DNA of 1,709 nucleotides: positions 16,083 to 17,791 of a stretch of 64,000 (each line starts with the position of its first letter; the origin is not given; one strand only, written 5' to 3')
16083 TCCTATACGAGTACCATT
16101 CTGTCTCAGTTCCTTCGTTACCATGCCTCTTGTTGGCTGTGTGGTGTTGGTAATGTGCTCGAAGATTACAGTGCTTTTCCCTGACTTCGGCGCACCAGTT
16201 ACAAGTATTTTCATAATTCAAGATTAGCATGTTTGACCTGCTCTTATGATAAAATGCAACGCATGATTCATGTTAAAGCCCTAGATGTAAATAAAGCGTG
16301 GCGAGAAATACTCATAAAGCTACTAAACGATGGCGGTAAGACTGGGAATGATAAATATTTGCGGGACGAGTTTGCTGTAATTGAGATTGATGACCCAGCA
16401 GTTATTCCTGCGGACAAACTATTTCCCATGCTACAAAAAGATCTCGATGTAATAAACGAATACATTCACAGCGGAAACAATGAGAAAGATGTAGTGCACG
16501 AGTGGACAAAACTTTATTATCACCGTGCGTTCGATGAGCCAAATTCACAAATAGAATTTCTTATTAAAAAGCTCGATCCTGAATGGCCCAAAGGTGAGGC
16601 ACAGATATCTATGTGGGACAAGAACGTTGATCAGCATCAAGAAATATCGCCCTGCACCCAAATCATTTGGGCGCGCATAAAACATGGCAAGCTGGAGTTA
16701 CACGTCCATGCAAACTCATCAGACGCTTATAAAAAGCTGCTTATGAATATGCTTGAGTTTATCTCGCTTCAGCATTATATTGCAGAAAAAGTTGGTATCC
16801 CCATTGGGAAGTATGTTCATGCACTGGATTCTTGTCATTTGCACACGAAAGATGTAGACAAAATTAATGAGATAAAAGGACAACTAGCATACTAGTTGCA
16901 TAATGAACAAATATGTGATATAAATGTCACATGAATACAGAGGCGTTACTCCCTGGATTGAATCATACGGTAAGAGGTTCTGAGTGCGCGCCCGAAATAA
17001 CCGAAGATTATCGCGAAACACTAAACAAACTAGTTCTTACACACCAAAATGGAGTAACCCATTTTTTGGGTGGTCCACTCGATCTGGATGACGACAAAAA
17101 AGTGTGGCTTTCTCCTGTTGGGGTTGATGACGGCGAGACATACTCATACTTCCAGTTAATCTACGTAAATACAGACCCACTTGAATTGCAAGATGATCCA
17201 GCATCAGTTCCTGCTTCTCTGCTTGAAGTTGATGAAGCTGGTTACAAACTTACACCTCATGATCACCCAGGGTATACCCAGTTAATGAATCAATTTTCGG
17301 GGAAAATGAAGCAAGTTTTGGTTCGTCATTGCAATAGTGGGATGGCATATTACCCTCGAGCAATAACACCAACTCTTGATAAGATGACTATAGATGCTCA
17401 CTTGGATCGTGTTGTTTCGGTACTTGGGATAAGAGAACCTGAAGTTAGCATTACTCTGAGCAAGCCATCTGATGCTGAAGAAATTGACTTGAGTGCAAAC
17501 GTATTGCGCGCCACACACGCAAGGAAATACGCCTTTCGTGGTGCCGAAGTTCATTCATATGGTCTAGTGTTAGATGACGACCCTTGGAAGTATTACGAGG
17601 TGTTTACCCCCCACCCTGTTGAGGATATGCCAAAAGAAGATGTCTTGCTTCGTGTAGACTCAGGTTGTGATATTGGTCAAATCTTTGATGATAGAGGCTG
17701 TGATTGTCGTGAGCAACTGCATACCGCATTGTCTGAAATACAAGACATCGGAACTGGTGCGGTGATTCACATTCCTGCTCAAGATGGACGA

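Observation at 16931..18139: GTP-cyclohydrolase-II-like enzyme with a 190-aa unknown N-domain and a possibly altered active site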

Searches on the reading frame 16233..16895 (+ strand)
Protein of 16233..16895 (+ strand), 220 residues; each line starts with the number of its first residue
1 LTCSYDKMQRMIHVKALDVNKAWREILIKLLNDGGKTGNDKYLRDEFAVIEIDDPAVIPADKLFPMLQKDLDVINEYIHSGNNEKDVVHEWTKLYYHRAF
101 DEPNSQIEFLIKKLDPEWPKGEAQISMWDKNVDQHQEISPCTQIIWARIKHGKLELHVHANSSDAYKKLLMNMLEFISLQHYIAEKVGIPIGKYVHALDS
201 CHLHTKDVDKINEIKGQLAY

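Call 3: search_protein_families(library=pfam, proteins=[window:16233-16895:+], max_evalue=0.01)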
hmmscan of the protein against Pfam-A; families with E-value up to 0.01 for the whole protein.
window:16233-16895:+ (220 aa): 1 family
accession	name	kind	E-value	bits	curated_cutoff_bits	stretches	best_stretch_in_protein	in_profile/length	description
PF00303.24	Thymidylat_synt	-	2.5e-10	40.4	24.3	1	103-213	108-220/266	Thymidylate synthase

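Call 4: search_protein_families(library=ncbifam, proteins=[window:16233-16895:+], max_evalue=0.01)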
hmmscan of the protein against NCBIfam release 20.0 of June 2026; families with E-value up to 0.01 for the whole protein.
window:16233-16895:+ (220 aa): 6 families
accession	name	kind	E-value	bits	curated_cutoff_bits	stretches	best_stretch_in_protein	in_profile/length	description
TIGR03283.1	thy_syn_methano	equivalog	1.1e-18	67.5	174.55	1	14-211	3-201/201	thymidylate synthase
NF002495.0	PRK01827.1-1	equivalog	2e-12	47.2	327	1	105-213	117-230/279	thymidylate synthase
NF002497.0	PRK01827.1-3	equivalog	1.1e-10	41.3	327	1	97-213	102-218/264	thymidylate synthase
NF002496.0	PRK01827.1-2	equivalog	3.4e-10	39.5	325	1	98-213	157-272/318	thymidylate synthase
TIGR03284.1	thym_sym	equivalog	2.3e-09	36.8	108.35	1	101-213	138-250/296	thymidylate synthase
NF002499.0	PRK01827.1-5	equivalog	4.1e-06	26.2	405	1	105-211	110-216/264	thymidylate synthase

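Call 10: search_protein_families(library=phrogs, proteins=[window:16233-16895:+], max_evalue=0.001)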
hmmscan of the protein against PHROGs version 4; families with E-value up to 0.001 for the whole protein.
window:16233-16895:+ (220 aa): 4 families
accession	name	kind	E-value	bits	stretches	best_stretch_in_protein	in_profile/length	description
phrog_5131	-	DNA, RNA and nucleotide metabolism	6.1e-15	56.3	1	104-215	113-228/357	thymidylate synthase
phrog_160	-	DNA, RNA and nucleotide metabolism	9.7e-12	45.4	1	105-214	153-263/335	thymidylate synthase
phrog_5682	-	DNA, RNA and nucleotide metabolism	3.6e-10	40.5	1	119-214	65-161/209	thymidylate synthase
phrog_3676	-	DNA, RNA and nucleotide metabolism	3.1e-06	27.6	1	139-215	161-238/351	thymidylate synthase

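Call 37: search_protein_families(library=padloc, proteins=[window:16233-16895:+], max_evalue=0.01)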
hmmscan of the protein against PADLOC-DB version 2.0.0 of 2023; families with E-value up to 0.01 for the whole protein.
window:16233-16895:+ (220 aa): 0 families

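Call 76: search_solved_structures(query=window:16254-16895:+, max_evalue=0.01, show_alignments=2)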
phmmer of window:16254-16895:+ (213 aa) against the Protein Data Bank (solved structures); distinct sequences matched with E-value up to 0.01: 72 (the best 60 are shown).
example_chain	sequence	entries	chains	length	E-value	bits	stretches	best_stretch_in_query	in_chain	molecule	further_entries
1bko_A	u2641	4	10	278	3.9e-11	46.3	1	95-204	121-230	THYMIDYLATE SYNTHASE A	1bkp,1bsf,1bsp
1b02_A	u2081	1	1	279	3.9e-11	46.3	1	95-204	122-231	PROTEIN (THYMIDYLATE SYNTHASE)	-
1tsx_A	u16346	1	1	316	4.6e-09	39.5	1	95-206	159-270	THYMIDYLATE SYNTHASE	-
1bp0_A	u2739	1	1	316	9.5e-09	38.5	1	115-206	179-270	PROTEIN (THYMIDYLATE SYNTHASE)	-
1bp6_A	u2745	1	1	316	1.1e-08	38.4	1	116-206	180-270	PROTEIN (THYMIDYLATE SYNTHASE)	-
1tsv_A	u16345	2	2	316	1.1e-08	38.3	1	116-206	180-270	THYMIDYLATE SYNTHASE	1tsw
1tsy_A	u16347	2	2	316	1.2e-08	38.3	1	104-206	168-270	THYMIDYLATE SYNTHASE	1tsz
1tda_A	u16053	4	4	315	1.4e-08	38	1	115-206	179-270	THYMIDYLATE SYNTHASE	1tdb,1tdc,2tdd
1lca_A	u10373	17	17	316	1.4e-08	38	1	115-206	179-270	THYMIDYLATE SYNTHASE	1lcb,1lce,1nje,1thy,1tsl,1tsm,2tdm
1vzb_A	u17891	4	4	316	1.4e-08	38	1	115-206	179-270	THYMIDYLATE SYNTHASE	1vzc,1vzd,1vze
1vza_A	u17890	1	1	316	1.4e-08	38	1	115-206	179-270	THYMIDYLATE SYNTHASE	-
1bo8_A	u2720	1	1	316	1.5e-08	37.9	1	115-206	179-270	THYMIDYLATE SYNTHASE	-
1bo7_A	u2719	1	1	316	1.6e-08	37.8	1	116-206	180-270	THYMIDYLATE SYNTHASE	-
3uwl_A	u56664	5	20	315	1.6e-08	37.8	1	115-206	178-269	Thymidylate synthase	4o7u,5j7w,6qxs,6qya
1bpj_A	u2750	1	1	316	1.7e-08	37.7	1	116-206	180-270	PROTEIN (THYMIDYLATE SYNTHASE)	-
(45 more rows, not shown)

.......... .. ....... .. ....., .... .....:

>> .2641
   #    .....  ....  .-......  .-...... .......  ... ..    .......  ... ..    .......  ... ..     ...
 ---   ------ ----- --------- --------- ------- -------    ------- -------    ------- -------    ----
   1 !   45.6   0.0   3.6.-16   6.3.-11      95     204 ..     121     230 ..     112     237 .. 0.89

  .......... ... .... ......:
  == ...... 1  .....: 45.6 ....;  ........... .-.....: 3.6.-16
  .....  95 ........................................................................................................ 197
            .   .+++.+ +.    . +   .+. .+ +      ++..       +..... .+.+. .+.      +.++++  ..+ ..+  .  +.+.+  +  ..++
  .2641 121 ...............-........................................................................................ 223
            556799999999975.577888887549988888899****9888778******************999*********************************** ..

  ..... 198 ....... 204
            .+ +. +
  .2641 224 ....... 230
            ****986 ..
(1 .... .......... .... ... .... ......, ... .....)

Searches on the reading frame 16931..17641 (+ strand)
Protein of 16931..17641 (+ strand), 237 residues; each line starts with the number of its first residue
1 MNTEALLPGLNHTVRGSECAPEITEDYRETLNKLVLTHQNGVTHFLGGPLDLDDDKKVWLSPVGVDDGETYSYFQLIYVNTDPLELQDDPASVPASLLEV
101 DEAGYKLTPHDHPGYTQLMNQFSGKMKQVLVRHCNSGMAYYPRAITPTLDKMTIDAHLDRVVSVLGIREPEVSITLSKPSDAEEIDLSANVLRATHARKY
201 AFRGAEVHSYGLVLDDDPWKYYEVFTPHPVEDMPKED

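Call 11: search_protein_families(library=pfam, proteins=[window:16931-17641:+], max_evalue=10)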
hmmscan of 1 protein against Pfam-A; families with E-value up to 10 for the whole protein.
seq(237 aa): 0 families

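Call 51: predict_structure(alignment_id=A2)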
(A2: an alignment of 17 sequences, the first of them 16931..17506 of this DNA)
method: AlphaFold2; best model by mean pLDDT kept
length: 192 residues; sequences in the alignment: 17
mean_pLDDT: 81.4   pTM: 0.78
mean pLDDT of the five models: 81.4, 81.0, 79.8, 79.3, 78.4
residues with pLDDT >= 90: 87; 70-90: 66; 50-70: 19; < 50: 20
segments of 3 or more residues with pLDDT < 50: 1-4, 12-17, 183-192
pLDDT, mean of each block of 10 residues (from residue 1): 50 51 87 94 95 83 92 94 95 93 78 84 90 87 78 94 96 72 44 37
secondary structure, 60 per line:
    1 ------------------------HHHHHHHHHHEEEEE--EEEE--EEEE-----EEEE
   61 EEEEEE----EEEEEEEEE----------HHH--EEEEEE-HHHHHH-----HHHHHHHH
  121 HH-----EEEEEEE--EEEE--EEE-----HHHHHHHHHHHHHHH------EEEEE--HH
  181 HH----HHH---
elements in order: H25-34 E35-39 E42-45 E48-51 E57-66 E71-79 E95-100 H102-107 H113-122 E128-134 E137-140 E143-145 H151-165 E172-176 H179-182

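Call 54: fold_search(model_id=the predicted structure, library=pdb)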
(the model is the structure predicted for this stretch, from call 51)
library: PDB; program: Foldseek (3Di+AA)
matches with E <= 10: 366; with E <= 0.001: 0
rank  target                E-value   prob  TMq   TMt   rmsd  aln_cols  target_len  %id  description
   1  8vcd                  6.4e-03  0.51  0.24  0.17  12.3       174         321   12  Crystal Structure of plant Carboxylesterase 15 bound to SL intermediate (released 2024-08-07)
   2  8zrf                  1.2e-02  0.54  0.28  0.19  15.7       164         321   12  Arabidopsis Carboxylesterase CXE15 (released 2025-06-04)
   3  4ob8                  1.5e-02  0.75  0.28  0.19  12.4       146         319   13  Crystal structure of a novel thermostable esterase from Pseudomonas putida ECU1011 (released 2014-07-23)
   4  4ob7                  1.8e-02  0.69  0.28  0.19  12.4       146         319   13  Crystal structure of esterase rPPE mutant W187H (released 2014-07-23)
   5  8vca                  1.9e-02  0.57  0.29  0.20  11.6       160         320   13  Crystal Structure of plant Carboxylesterase 15 (released 2024-08-07)
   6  8zrg                  2.0e-02  0.51  0.27  0.18  16.0       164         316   12  Arabidopsis Carboxylesterase CXE15 C14S mutant (released 2025-05-28)
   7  8zr6                  2.3e-02  0.51  0.28  0.19  16.0       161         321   12  Arabidopsis Carboxyl esterase CXE15 E271Q mutant (released 2025-06-04)
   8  4ou5                  2.7e-02  0.69  0.29  0.19  12.0       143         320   13  Crystal structure of esterase rPPE mutant S159A/W187H (released 2014-07-23)
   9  2c7b_B                2.7e-02  0.63  0.29  0.21  11.5       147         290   12  The Crystal Structure of EstE1, a New Thermophilic and Thermostable Carboxylesterase Cloned from a Metagenomic Library (released 2005-12-01)
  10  1jkm_B                4.6e-02  0.51  0.27  0.17   8.4       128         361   16  BREFELDIN A ESTERASE, A BACTERIAL HOMOLOGUE OF HUMAN HORMONE SENSITIVE LIPASE (released 1999-02-16)
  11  1jkm_A                7.6e-02  0.47  0.28  0.18   8.2       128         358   16  BREFELDIN A ESTERASE, A BACTERIAL HOMOLOGUE OF HUMAN HORMONE SENSITIVE LIPASE (released 1999-02-16)
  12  6nkf_B                9.1e-02  0.51  0.31  0.22   9.5       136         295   17  Crystal Structure of the Lipase Lip_vut4 from Goat Rumen metagenome. (released 2020-01-22)
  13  4ob6                  9.1e-02  0.23  0.24  0.17  13.8       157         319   13  Complex structure of esterase rPPE S159A/W187H and substrate (S)-Ac-CPA (released 2014-07-23)
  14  5iq3_B                9.7e-02  0.63  0.36  0.22  11.0       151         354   12  Crystal structure of Esterase mutant - F72G/L255W (released 2017-03-22)
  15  4ou4                  1.2e-01  0.25  0.25  0.17  11.9       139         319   14  Crystal structure of esterase rPPE mutant S159A complexed with (S)-Ac-CPA (released 2014-07-30)
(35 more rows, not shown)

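Call 67: search_solved_structures(query=A2, max_evalue=10, show_alignments=0)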
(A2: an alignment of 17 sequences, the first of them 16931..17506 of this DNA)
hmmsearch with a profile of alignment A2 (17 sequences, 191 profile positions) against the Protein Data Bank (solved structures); distinct sequences matched with E-value up to 10: 1.
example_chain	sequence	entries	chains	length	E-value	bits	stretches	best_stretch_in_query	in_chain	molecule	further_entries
7jil_l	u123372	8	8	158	1.1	11.8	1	86-140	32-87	30S ribosomal protein S7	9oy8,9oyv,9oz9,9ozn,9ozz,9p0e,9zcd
